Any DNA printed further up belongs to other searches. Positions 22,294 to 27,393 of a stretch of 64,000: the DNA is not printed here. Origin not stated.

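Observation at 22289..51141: A 6.8-kaa secreted adhesin gene lies immediately upstream of the minor-pilin and type IV pilus assembly genes: candidate pilus-associated mega-adhesin system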

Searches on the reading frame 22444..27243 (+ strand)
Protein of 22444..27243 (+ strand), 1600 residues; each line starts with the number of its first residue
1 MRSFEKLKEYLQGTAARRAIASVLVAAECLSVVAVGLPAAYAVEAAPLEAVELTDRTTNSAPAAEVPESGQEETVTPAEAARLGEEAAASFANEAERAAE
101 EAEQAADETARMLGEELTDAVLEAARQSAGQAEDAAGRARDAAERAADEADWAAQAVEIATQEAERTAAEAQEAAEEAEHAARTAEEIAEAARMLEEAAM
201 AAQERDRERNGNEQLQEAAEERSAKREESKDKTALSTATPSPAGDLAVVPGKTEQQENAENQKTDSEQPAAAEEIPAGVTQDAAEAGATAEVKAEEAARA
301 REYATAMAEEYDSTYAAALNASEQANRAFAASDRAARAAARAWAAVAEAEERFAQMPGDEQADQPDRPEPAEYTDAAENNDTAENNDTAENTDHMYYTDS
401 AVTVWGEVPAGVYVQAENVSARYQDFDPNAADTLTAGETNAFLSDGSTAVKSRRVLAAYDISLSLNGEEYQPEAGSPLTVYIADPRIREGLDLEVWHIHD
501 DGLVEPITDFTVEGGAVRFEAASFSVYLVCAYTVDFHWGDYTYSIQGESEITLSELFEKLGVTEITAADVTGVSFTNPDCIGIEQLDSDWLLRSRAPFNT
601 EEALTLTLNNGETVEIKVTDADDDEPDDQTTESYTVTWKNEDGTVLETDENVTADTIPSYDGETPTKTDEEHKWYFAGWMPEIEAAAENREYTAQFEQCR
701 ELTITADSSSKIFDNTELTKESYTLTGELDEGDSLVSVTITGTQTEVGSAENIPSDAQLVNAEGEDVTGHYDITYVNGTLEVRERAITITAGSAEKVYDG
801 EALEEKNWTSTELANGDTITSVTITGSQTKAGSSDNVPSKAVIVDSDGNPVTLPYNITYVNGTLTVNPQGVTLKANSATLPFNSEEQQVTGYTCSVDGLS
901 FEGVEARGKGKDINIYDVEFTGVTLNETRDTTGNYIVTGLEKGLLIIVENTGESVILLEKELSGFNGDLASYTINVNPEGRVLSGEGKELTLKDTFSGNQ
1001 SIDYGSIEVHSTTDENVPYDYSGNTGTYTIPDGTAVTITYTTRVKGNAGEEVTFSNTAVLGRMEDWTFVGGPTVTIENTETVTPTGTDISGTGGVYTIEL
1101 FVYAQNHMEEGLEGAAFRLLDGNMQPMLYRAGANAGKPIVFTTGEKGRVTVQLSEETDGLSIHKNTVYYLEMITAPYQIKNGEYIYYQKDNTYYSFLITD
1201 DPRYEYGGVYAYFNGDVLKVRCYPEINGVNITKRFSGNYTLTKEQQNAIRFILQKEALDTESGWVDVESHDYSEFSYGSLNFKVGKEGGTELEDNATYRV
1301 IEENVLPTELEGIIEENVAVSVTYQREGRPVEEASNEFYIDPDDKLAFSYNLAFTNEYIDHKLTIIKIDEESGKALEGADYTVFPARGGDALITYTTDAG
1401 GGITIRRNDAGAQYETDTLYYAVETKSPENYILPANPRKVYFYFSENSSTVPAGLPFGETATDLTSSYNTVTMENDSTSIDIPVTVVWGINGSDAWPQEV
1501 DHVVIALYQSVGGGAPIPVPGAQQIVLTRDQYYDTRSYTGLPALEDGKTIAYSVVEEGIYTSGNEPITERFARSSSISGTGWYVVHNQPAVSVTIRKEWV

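Call 16: find_homologous_proteins(query=window:22444-27243:+, max_evalue=0.00001)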
Query window:22444-27243:+ (1600 aa): 1 proteins with E <= 0.00001 among 8000 candidates.
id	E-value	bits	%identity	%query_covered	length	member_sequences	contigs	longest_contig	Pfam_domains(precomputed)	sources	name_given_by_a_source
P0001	1.6e-225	770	69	39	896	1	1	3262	-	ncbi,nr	ncbi:MAG: hypothetical protein IJV64_05495, partial [Oscillospiraceae bacterium]|nr:hypothetical pro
